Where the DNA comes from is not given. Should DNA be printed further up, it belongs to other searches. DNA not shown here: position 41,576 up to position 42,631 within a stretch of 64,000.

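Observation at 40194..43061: Overlapping three-gene operon of Nudix hydrolase, PIN-like nuclease and HerA-like ATPase.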

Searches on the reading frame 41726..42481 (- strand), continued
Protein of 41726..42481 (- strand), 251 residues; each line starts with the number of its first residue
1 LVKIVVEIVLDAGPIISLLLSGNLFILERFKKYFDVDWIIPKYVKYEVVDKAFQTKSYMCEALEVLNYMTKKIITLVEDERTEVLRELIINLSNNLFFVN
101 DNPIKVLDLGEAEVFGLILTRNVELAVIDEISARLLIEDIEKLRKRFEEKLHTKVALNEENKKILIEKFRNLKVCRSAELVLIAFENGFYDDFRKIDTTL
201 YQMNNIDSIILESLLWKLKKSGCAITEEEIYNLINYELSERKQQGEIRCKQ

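Call 53: search_protein_families(library=pfam, alignment_id=A2, max_evalue=0.01)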
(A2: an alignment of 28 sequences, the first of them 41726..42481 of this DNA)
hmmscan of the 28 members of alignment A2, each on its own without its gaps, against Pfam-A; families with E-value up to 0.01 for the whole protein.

A. member 1, window:41726-42481:- (251 aa): 0 families

B. families by the number of members that match (of 28 scanned): 1 family
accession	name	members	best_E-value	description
PF22786.2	Tag1_C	1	0.0016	Tag1 C-terminal domain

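Call 55: search_solved_structures(query=A2, max_evalue=10, show_alignments=1)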
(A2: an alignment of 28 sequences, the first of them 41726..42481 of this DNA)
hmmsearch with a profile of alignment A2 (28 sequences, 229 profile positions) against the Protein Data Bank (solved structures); distinct sequences matched with E-value up to 10: 16.
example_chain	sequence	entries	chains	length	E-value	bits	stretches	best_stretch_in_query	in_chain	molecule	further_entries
7dww_B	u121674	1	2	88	0.071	15.8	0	110-144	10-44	msDPBB_sym2 protein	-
3sy3_A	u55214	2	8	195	0.27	13.9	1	73-143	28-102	GBAA_1210 protein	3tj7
1ra4_A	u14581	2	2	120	0.29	13.8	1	31-77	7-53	50S ribosomal protein L7Ae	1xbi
1sds_A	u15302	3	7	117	0.36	13.5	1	32-77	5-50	50S ribosomal protein L7Ae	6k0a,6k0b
6n4y_A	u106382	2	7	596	0.41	13.3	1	66-130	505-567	Metabotropic glutamate receptor 5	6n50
6n51_B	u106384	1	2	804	0.62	12.7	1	66-130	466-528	Metabotropic glutamate receptor 5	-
8x0e_A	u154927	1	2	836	0.65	12.6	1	66-130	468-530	Metabotropic glutamate receptor 5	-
8x0c_A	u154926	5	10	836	0.65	12.6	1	66-130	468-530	Metabotropic glutamate receptor 5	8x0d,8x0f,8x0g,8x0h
9wqk_X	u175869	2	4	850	0.67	12.6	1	66-130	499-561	Metabotropic glutamate receptor 5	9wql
7fd8_A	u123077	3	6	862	0.68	12.6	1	66-130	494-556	Metabotropic glutamate receptor 5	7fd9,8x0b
6n52_A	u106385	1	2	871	0.69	12.6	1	66-130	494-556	Metabotropic glutamate receptor 5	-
6n4x_A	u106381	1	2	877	0.69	12.6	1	66-130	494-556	Metabotropic glutamate receptor 5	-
8t6j_B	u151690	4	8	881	0.7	12.5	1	66-130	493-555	Metabotropic glutamate receptor 5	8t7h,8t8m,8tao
22jx_A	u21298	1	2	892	0.71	12.5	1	66-130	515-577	Metabotropic glutamate receptor 5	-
3paf_A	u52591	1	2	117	0.81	12.3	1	32-74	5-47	50S ribosomal protein L7Ae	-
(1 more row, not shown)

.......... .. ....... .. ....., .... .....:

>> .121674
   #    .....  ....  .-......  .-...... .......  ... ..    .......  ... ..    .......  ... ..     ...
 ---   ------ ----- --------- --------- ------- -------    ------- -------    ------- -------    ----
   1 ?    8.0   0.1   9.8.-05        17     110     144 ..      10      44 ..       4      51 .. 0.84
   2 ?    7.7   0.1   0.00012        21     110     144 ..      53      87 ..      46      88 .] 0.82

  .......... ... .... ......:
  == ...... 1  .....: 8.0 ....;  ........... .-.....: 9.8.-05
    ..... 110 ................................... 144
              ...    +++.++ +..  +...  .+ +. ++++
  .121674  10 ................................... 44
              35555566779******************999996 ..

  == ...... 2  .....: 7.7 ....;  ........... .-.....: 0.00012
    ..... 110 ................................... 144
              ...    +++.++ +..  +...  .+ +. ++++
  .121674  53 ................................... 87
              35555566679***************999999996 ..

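Call 56: find_encoding_contigs(protein=P0001, flank=10000, max_places=2)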
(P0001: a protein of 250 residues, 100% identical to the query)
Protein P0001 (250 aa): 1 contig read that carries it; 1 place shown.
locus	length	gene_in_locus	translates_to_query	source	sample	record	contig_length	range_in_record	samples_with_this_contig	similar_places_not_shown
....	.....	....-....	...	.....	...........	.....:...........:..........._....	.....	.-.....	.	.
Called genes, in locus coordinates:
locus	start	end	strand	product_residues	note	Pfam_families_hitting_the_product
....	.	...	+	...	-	?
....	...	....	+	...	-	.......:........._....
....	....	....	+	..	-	-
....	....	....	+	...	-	-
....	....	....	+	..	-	-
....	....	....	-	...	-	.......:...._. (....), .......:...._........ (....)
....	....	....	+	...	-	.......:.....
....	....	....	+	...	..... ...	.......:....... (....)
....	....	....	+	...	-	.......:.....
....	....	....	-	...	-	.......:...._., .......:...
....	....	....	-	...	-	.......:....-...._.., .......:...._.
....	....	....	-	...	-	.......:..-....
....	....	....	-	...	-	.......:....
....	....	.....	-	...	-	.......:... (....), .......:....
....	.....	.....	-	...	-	-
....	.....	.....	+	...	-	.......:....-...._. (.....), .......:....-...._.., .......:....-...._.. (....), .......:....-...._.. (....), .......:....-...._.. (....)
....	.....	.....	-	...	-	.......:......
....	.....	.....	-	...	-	-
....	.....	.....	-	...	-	-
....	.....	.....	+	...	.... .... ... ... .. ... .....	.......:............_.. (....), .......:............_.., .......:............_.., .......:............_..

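Call 75: find_homologous_proteins(query=L008:5450-6004:+, max_evalue=0.00001)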
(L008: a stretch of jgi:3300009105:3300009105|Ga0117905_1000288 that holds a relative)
Query L008:5450-6004:+ (184 aa): 630 proteins with E <= 0.00001 among 760 candidates; the best 120 are listed.
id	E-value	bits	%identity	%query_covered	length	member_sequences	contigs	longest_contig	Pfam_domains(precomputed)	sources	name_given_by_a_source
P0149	4.5e-110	383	100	100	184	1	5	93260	-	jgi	-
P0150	1.3e-92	326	84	99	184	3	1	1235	-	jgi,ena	-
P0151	7.4e-90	317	83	100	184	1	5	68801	-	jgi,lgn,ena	-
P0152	4.9e-80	285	75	99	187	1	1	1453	-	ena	-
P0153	1.2e-72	261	68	99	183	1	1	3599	-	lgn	-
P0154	2.0e-72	260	69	99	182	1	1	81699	-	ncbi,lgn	-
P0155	1.0e-70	255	63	99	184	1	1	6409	-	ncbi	ncbi:MAG: hypothetical protein ABIJ08_05775 [Nanoarchaeota archaeon]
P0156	1.1e-68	248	63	99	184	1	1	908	-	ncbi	-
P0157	1.8e-68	247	65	99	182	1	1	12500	-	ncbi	ncbi:MAG: hypothetical protein ABIC04_01375 [Nanoarchaeota archaeon]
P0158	1.0e-66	242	62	100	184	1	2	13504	-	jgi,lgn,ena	-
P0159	1.5e-66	241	62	100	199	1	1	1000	-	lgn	-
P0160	1.1e-65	238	62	100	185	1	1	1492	-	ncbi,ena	-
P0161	2.5e-65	237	62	100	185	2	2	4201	-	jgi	-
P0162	8.2e-65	235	60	100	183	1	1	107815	-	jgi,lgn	-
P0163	8.2e-65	235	63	100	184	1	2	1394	-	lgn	-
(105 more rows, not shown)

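Call 82: predict_structure(alignment_id=A6)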
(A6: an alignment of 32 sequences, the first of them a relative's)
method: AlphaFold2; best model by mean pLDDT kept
length: 184 residues; sequences in the alignment: 32
mean_pLDDT: 78.2   pTM: 0.67
mean pLDDT of the five models: 78.2, 77.6, 74.4, 70.3, 67.0
residues with pLDDT >= 90: 37; 70-90: 95; 50-70: 40; < 50: 12
segments of 3 or more residues with pLDDT < 50: 162-169
pLDDT, mean of each block of 10 residues (from residue 1): 85 87 59 63 66 88 77 88 95 95 91 87 82 82 85 78 45 64 54
secondary structure, 60 per line:
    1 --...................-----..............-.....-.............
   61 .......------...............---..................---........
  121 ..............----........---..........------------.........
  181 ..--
elements in order: H3-21 H27-40 H42-46 H48-67 H74-88 H92-109 H113-134 H139-146 H150-159 H172-182

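Call 90: search_protein_families(library=pfam, proteins=[L042:194-1180:+], max_evalue=0.01)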
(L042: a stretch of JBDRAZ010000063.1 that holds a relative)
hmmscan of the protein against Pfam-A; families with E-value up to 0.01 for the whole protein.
L042:194-1180:+ (328 aa): 1 family
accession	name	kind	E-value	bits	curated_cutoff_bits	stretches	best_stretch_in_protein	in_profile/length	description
PF09376.16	NurA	-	0.00012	22.1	21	0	236-288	200-254/254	NurA domain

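Call 97: search_dna_similar(query=window:41726-42481:-, collection=phages, mode=protein, max_evalue=0.001, max_rows=5)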
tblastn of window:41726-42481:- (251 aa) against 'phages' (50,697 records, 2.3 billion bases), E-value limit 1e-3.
No match.

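Call 98: search_dna_similar(query=window:41726-42481:-, collection=plasmids, mode=protein, max_evalue=0.001, max_rows=5)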
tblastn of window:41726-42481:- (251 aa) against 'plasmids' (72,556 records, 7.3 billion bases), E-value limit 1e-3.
No match.

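Call 99: search_protein_representatives(alignment_id=A2)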
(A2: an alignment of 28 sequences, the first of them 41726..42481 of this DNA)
Query: 28 sequences, 229 profile positions. Proteins with E-value up to 0.001 (for the whole library): 633; up to 1e-10: 531; up to 1e-30: 372. The best 150 are listed.
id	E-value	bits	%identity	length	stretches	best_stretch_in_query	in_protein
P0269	3.8e-86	304.7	-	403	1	1-224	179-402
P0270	3.8e-85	301.4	-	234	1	2-227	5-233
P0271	1.1e-84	299.9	-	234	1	2-228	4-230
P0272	4.4e-84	297.9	-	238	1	1-228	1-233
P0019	3.3e-82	291.7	-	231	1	2-227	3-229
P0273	1.6e-81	289.5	-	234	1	1-228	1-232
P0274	4.3e-81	288.1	-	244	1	1-227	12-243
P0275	1.9e-80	286.0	-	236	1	1-226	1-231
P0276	2.5e-80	285.6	-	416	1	2-227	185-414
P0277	5.1e-80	284.6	-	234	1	2-228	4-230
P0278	8.7e-80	283.8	-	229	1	1-226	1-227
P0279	1.9e-79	282.7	-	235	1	1-228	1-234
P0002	2.6e-79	282.3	-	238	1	1-228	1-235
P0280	6.3e-79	281.0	-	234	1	1-227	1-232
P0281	6.4e-79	281.0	-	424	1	3-228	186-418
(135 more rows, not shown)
